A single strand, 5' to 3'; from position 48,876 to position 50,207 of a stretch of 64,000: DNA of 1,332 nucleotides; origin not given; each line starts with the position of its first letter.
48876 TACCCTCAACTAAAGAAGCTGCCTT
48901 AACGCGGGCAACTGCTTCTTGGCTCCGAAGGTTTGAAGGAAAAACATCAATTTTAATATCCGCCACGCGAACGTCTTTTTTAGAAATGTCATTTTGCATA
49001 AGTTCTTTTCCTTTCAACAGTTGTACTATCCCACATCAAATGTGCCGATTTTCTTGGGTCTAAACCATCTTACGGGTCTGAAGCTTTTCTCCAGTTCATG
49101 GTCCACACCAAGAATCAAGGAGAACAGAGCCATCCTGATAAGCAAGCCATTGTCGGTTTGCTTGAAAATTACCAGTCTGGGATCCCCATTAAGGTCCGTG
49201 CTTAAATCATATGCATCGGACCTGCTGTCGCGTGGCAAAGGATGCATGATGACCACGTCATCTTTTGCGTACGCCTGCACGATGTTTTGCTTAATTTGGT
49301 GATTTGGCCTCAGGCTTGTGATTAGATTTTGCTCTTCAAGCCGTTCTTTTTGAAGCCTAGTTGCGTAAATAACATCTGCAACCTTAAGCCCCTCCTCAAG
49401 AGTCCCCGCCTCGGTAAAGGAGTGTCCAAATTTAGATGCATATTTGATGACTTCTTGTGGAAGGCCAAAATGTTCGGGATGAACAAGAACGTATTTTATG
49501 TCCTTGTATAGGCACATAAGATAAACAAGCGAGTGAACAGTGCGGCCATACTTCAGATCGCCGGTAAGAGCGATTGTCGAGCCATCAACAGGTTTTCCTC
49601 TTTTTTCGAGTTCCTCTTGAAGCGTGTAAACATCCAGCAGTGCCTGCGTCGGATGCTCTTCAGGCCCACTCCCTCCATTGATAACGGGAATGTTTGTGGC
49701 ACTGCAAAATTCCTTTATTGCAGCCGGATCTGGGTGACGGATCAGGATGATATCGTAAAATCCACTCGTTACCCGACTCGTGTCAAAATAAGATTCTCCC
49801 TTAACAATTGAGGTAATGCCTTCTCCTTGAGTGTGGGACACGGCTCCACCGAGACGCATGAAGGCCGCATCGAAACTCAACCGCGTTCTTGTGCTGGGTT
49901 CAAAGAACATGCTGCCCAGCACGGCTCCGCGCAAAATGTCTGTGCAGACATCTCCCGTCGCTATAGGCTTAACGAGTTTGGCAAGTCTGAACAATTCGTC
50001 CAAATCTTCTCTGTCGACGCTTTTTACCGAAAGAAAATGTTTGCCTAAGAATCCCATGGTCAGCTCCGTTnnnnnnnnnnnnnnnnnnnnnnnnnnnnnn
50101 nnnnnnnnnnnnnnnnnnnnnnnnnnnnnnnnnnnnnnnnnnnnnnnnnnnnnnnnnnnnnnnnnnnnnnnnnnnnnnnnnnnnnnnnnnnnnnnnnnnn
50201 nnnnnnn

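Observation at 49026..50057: Aspartate/ornithine transcarbamylase-fold enzyme embedded in the phosphonate operon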

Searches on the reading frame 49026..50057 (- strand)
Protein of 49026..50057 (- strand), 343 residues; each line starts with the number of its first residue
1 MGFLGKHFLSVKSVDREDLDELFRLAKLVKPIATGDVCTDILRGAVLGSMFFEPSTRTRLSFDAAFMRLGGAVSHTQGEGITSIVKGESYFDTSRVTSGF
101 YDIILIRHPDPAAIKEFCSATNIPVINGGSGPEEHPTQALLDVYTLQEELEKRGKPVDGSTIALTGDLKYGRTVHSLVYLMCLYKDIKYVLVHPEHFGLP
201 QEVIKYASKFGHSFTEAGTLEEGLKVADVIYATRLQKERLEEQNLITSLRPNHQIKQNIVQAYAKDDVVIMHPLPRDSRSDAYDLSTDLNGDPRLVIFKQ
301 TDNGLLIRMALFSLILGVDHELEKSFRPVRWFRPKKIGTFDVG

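Call 5: search_protein_families(library=pfam, proteins=[window:49026-50057:-])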
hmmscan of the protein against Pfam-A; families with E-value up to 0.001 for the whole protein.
window:49026-50057:- (343 aa): 2 families
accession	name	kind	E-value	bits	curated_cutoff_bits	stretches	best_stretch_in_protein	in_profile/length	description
PF02729.26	OTCace_N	-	4e-40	137.7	29.9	1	6-148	1-148/148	Aspartate/ornithine carbamoyltransferase, carbamoyl-P binding domain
PF00185.30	OTCace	-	1.1e-23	84.4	29.4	1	158-314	1-156/157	Aspartate/ornithine carbamoyltransferase, Asp/Orn binding domain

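Call 6: search_protein_families(library=ncbifam, proteins=[window:49026-50057:-])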
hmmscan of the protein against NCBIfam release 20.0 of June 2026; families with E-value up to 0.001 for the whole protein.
window:49026-50057:- (343 aa): 17 families
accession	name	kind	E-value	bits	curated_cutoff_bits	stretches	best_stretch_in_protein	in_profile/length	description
NF008853.0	PRK11891.1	equivalog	4.3e-131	437.5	560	1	6-340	89-422/430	aspartate carbamoyltransferase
NF006046.0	PRK08192.1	equivalog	2.8e-123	411.5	512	1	2-335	3-336/339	aspartate carbamoyltransferase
TIGR00670.1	asp_carb_tr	equivalog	8.1e-83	278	236.95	1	6-316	1-303/304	aspartate carbamoyltransferase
NF002032.1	PRK00856.1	equivalog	8.9e-71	238.5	263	1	6-315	1-296/297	aspartate carbamoyltransferase catalytic subunit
NF001986.0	PRK00779.1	subfamily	9.2e-42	143.2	306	1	5-316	5-304/307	ornithine carbamoyltransferase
TIGR00658.1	orni_carb_tr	equivalog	6.8e-41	140.4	280.85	1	6-316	1-303/304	ornithine carbamoyltransferase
TIGR04384.1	putr_carbamoyl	exception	2.6e-38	132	500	1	7-315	1-306/330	putrescine carbamoyltransferase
NF009916.0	PRK13376.1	equivalog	1.1e-33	116.5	800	1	49-318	55-335/525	bifunctional aspartate carbamoyltransferase catalytic subunit/aspartate carbamoyltransferase regulatory subunit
NF010387.0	PRK13814.1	equivalog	9.4e-33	113.4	660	1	4-319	4-306/310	aspartate carbamoyltransferase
NF003286.0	PRK04284.1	subfamily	8.9e-24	84.2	515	1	6-276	7-276/332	ornithine carbamoyltransferase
NF011380.0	PRK14805.1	equivalog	9.7e-21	74.1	421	1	6-316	2-300/302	ornithine carbamoyltransferase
NF009213.0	PRK12562.1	subfamily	1.1e-17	64.4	559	1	3-275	4-276/334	ornithine carbamoyltransferase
NF003384.0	PRK04523.1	equivalog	3.9e-15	55.7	288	1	6-314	4-331/336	N-acetylornithine carbamoyltransferase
NF005538.0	PRK07200.1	equivalog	1.8e-14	53.6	453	2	7-108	23-123/396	knotted carbamoyltransferase YgeW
NF002470.0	PRK01713.1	equivalog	6.7e-14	52.1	545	1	6-275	8-276/334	ornithine carbamoyltransferase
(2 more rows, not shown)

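Call 8: find_homologous_proteins(query=window:49026-50057:-)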
Query window:49026-50057:- (343 aa): 8000 proteins with E <= 0.001 among 8000 candidates; the best 120 are listed.
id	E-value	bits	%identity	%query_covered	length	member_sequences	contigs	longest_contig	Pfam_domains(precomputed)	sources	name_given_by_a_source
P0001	1.4e-227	773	100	100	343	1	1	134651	PF00185.31,PF02729.27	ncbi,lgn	-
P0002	1.3e-138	480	60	99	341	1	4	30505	PF00185.31,PF02729.27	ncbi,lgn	ncbi:MAG: aspartate carbamoyltransferase [Alphaproteobacteria bacterium]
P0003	1.8e-123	430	57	99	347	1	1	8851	PF00185.31,PF02729.27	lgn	-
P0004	2.9e-123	430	55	100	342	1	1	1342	PF00185.31,PF02729.27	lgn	-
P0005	2.1e-121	424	57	98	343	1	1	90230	PF00185.31,PF02729.27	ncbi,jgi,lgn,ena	ncbi:MAG: aspartate carbamoyltransferase [Bdellovibrionales bacterium]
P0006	1.3e-115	404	53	100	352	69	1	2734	PF00185.31,PF02729.27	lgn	-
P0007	5.9e-115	402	61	86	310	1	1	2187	PF00185.31,PF02729.27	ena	-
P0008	2.2e-113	397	53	100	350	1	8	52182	PF00185.31,PF02729.27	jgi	jgi:aspartate carbamoyltransferase catalytic subunit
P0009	4.3e-113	396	53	99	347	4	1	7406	PF00185.31,PF02729.27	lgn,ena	-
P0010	6.5e-111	389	53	100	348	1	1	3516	PF00185.31,PF02729.27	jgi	jgi:aspartate carbamoyltransferase catalytic subunit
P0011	7.2e-111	389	54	99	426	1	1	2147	PF00185.31,PF02729.27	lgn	-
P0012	8.7e-111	389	53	100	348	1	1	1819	PF00185.31,PF02729.27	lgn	-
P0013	9.4e-111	389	53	97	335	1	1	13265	PF00185.31,PF02729.27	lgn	-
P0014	9.6e-111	388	52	98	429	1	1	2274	PF00185.31,PF02729.27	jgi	jgi:aspartate carbamoyltransferase catalytic subunit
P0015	2.1e-110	387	54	99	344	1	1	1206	PF00185.31,PF02729.27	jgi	-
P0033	7.2e-109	382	50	98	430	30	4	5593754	PF00185.31,PF02729.27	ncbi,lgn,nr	ncbi:aspartate carbamoyltransferase [Acidovorax sp. NCPPB 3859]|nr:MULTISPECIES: aspartate carbamoyl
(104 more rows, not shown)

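Call 9: search_solved_structures(query=window:49026-50057:-, show_alignments=2)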
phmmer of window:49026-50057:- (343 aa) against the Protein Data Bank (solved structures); distinct sequences matched with E-value up to 0.001: 85 (the best 60 are shown).
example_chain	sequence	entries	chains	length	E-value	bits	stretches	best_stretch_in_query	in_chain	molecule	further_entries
6ypo_A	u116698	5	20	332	3.9e-68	233.6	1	10-316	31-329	PYRB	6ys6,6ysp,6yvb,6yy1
6yw9_A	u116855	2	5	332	4.5e-68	233.3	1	10-316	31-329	PYRB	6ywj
2rgw_A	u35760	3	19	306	2e-63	218.1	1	6-316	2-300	Aspartate carbamoyltransferase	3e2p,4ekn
1ml4_A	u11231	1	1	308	2e-63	218.1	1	2-318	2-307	Aspartate Transcarbamoylase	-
5g1n_A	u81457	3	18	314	4.1e-63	217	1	3-317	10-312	CAD PROTEIN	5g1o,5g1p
5nnn_A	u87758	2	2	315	2.5e-59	204.6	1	3-316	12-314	ctATC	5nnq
8bps_A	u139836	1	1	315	8.9e-59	202.8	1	3-316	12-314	Carbamoyl-phosphate synthase (glutamine-hydrolyzing)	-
8bpl_A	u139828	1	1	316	9.1e-59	202.8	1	3-316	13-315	Carbamoyl-phosphate synthase (glutamine-hydrolyzing)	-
7k46_A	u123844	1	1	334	1.5e-53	185.6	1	5-320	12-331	Aspartate carbamoyltransferase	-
2be7_A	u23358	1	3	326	1.6e-53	185.5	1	5-317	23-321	Aspartate Carbamoyltransferase Catalytic Chain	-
6jkq_A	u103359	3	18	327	1.1e-52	182.7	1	4-315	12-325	Aspartate carbamoyltransferase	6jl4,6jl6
6jkr_A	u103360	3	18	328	1.1e-52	182.7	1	4-315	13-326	Aspartate carbamoyltransferase | Aspartate carbamoyltransferase, putative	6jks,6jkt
6jl5_A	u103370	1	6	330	1.2e-52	182.7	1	4-315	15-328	Aspartate carbamoyltransferase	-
4iv5_A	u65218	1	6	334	1.2e-52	182.6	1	4-315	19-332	Aspartate carbamoyltransferase, putative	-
1q95_A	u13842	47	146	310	5.3e-52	180.5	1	5-319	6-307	Aspartate carbamoyltransferase catalytic chain | PROTEIN (ASPARTATE CARBAMOYLTRANSFERASE) | Aspartate carbamoyltransferase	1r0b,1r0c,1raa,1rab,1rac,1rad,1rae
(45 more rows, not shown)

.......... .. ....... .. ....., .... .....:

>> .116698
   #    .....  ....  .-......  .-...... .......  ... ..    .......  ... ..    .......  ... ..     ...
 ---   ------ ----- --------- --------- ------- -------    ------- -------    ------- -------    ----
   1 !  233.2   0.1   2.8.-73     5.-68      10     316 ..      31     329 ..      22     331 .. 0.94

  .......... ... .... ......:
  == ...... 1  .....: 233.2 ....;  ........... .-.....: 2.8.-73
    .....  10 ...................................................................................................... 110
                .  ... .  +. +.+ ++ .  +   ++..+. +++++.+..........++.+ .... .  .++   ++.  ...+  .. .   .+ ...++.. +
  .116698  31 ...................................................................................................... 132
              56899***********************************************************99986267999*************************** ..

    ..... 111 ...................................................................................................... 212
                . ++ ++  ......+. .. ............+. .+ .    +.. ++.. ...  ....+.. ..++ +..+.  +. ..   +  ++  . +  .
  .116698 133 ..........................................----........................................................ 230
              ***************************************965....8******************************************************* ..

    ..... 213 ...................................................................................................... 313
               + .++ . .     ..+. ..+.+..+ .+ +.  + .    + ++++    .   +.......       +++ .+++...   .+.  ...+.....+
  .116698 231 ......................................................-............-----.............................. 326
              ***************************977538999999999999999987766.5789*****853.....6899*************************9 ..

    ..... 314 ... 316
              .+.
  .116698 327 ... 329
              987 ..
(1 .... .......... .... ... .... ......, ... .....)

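Call 10: find_encoding_contigs(protein=P0001, flank=10000, max_places=3)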
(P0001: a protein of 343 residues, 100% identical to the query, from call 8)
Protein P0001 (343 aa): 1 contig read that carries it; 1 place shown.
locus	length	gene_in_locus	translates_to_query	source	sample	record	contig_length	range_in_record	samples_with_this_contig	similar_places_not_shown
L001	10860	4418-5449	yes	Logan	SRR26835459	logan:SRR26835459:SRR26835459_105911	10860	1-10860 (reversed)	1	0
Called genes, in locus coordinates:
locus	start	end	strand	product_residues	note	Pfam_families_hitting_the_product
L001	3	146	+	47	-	?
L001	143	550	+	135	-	PF01381:HTH_3 (weak), PF12844:HTH_19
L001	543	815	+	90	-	-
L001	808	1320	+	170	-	PF00293:NUDIX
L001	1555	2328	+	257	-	PF00702:Hydrolase, PF13419:HAD_2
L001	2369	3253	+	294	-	PF13714:PEP_mutase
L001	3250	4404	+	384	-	PF02776:TPP_enzyme_N, PF02775:TPP_enzyme_C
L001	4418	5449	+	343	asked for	PF02729:OTCace_N, PF00185:OTCace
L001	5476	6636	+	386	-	-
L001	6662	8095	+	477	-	PF00171:Aldedh, PF05893:LuxC (faint)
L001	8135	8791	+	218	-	PF08241:Methyltransf_11 (weak), PF08242:Methyltransf_12 (weak), PF13649:Methyltransf_25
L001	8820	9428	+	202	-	PF01966:HD (weak)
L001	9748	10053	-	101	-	-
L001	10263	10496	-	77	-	-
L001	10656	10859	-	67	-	?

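Call 11: find_encoding_contigs(protein=P0002, flank=10000, max_places=3)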
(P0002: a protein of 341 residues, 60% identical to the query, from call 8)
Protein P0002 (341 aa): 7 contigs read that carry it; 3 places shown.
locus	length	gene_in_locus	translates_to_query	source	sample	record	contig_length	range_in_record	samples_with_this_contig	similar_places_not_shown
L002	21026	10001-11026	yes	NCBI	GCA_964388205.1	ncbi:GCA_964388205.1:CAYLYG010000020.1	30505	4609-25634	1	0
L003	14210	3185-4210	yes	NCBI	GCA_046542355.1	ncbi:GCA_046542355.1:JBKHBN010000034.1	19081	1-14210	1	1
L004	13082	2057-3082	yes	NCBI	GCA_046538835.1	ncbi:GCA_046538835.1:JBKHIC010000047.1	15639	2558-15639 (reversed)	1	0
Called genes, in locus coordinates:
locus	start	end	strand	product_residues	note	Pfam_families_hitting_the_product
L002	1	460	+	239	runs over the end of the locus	PF00106:adh_short, PF08659:KR, PF13561:adh_short_C2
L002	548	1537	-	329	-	PF00268:Ribonuc_red_sm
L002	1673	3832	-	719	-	PF08343:RNR_N, PF00317:Ribonuc_red_lgN, PF02867:Ribonuc_red_lgC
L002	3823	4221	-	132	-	PF07972:Flavodoxin_NdrI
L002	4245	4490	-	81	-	PF00462:Glutaredoxin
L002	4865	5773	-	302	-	PF00126:HTH_1, PF03466:LysR_substrate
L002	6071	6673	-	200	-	-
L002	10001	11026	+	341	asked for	PF02729:OTCace_N, PF00185:OTCace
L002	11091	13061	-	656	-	PF12838:Fer4_7, PF13187:Fer4_9 (weak), PF13237:Fer4_10, PF12837:Fer4_6 (weak), PF00037:Fer4 (weak), PF02906:Fe_hyd_lg_C, PF04060:FeS, PF00015:MCPsignal, +3 more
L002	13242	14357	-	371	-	PF04055:Radical_SAM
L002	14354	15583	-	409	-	PF01926:MMR_HSR1, PF02421:FeoB_N (weak), PF03193:RsgA_GTPase (faint), PF18128:HydF_dimer, PF18133:HydF_tetramer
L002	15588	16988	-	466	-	PF00206:Lyase_1, PF10415:FumaraseC_C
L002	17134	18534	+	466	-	PF04055:Radical_SAM, PF06968:BATS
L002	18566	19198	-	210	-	-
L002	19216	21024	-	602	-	PF13510:Fer2_4, PF10588:NADH-G_4Fe-4S_3, PF12838:Fer4_7 (weak), PF13183:Fer4_8 (weak), PF22117:Fer4_Nqo3 (weak), PF00037:Fer4 (weak), PF02906:Fe_hyd_lg_C, PF02256:Fe_hyd_SSU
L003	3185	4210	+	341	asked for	PF02729:OTCace_N, PF00185:OTCace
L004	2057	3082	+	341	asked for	PF02729:OTCace_N, PF00185:OTCace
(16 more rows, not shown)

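Call 12: find_encoding_contigs(protein=P0005, flank=10000, max_places=3)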
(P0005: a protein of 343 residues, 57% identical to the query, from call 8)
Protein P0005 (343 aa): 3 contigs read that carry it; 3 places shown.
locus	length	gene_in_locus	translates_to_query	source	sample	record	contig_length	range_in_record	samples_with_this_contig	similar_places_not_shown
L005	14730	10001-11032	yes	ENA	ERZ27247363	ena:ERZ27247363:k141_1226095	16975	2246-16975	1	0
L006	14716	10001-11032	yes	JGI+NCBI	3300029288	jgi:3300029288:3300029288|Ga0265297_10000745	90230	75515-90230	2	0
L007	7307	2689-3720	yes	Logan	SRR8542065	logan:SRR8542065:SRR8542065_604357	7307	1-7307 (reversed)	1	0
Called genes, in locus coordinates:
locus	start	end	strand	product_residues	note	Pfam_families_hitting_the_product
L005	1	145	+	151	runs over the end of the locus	-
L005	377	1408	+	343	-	-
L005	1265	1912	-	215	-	-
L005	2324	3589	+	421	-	PF13356:Arm-DNA-bind_3, PF14659:Phage_int_SAM_3 (weak), PF00589:Phage_integrase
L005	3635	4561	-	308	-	PF10017:Methyltransf_33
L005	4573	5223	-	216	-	PF01381:HTH_3 (faint)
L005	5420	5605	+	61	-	-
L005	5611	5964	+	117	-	-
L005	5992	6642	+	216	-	PF01381:HTH_3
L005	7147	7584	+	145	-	-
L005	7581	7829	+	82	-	-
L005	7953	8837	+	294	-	PF13714:PEP_mutase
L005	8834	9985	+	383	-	PF02776:TPP_enzyme_N, PF02775:TPP_enzyme_C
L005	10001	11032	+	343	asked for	PF02729:OTCace_N, PF00185:OTCace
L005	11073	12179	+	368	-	-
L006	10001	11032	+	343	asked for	PF02729:OTCace_N, PF00185:OTCace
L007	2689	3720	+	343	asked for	PF02729:OTCace_N, PF00185:OTCace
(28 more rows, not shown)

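Call 25: find_encoding_contigs(protein=P0033, flank=8000, max_places=2)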
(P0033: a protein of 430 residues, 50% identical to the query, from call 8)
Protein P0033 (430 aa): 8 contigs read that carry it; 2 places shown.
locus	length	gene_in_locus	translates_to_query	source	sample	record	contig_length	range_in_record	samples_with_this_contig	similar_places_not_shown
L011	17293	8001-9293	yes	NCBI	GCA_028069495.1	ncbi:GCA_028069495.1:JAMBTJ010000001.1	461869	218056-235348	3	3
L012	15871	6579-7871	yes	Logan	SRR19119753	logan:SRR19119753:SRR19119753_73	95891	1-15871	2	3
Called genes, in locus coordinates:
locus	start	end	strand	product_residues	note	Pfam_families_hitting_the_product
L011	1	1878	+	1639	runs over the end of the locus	PF20148:DUF6531, PF05593:RHS_repeat, PF03527:RHS, PF25023:TEN_YD-shell (weak)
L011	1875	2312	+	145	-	-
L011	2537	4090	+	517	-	PF00089:Trypsin, PF13365:Trypsin_2, PF00595:PDZ, PF13180:PDZ_2, PF17820:PDZ_6, PF00595:PDZ, PF13180:PDZ_2 (weak), PF17820:PDZ_6, +2 more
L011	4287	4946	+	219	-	PF00072:Response_reg, PF00486:Trans_reg_C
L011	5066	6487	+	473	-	PF08521:2CSK_N (weak), PF26769:HAMP_PhoQ, PF00512:HisKA, PF02518:HATPase_c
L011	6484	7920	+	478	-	PF13091:PLDc_2, PF00614:PLDc (faint), PF13091:PLDc_2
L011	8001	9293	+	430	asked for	PF02729:OTCace_N, PF00185:OTCace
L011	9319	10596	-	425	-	PF07399:Na_H_antiport_3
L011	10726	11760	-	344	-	PF00135:COesterase, PF10340:Say1_Mug180 (weak), PF20434:BD-FAE, PF07859:Abhydrolase_3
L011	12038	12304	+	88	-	-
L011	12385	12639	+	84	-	-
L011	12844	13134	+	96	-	-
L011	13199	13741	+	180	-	-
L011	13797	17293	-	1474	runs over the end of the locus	PF27051:TamB_N (weak), PF04357:TamB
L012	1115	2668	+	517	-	PF00089:Trypsin, PF13365:Trypsin_2, PF00595:PDZ, PF13180:PDZ_2, PF17820:PDZ_6, PF00595:PDZ, PF13180:PDZ_2 (weak), PF17820:PDZ_6, +2 more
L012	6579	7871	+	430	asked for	PF02729:OTCace_N, PF00185:OTCace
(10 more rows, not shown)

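Call 26: find_encoding_contigs(protein=P0003, flank=10000, max_places=2)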
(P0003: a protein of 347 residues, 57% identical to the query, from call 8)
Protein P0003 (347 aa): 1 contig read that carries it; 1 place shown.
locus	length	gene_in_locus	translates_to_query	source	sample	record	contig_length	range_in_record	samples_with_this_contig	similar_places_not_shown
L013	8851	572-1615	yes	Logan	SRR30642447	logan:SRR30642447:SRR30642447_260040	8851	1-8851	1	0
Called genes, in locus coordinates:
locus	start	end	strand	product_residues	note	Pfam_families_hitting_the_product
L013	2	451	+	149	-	?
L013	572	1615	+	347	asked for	PF02729:OTCace_N, PF00185:OTCace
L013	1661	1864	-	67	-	-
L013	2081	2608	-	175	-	PF00011:HSP20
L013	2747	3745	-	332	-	PF05128:DUF697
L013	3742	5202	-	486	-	PF04317:DUF463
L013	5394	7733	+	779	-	PF08448:PAS_4, PF13426:PAS_9, PF00989:PAS, PF08448:PAS_4, PF12860:PAS_7, PF08448:PAS_4, PF00512:HisKA, PF02518:HATPase_c, +5 more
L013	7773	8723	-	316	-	PF02737:3HCDH_N, PF00725:3HCDH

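Call 46: find_related_loci(query=window:49026-50057:-, collection=metagenome_contigs, flank=8000)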
Query window:49026-50057:- (343 aa) in metagenome_contigs; peptide patterns used: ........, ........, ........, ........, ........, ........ (x = any residue, [..] = any of these).
151 stretches matched a pattern; 3 encode a relative of the query (tblastn E <= 1e-3); 3 distinct loci.
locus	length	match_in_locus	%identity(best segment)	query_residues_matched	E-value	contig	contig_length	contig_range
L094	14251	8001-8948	32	12-322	1e-47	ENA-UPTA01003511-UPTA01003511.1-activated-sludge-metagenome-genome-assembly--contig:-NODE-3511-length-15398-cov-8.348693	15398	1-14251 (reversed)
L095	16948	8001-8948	32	12-322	3e-47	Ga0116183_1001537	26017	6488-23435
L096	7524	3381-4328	32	12-322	2e-47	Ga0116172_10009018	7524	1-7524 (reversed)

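Call 69: find_encoding_contigs(protein=P0140, flank=10000, max_places=3)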
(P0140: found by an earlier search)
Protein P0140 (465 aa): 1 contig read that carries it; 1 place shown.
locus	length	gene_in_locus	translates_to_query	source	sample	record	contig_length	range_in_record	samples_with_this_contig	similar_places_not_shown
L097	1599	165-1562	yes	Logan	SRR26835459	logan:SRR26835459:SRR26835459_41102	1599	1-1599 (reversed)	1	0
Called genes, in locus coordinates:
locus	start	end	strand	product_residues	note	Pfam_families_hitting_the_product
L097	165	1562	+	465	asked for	PF00025:Arf (faint), PF00071:Ras (faint), PF01926:MMR_HSR1, PF02421:FeoB_N, PF00009:GTP_EFTU, PF01926:MMR_HSR1, PF02421:FeoB_N, PF14714:KH_dom-like, +5 more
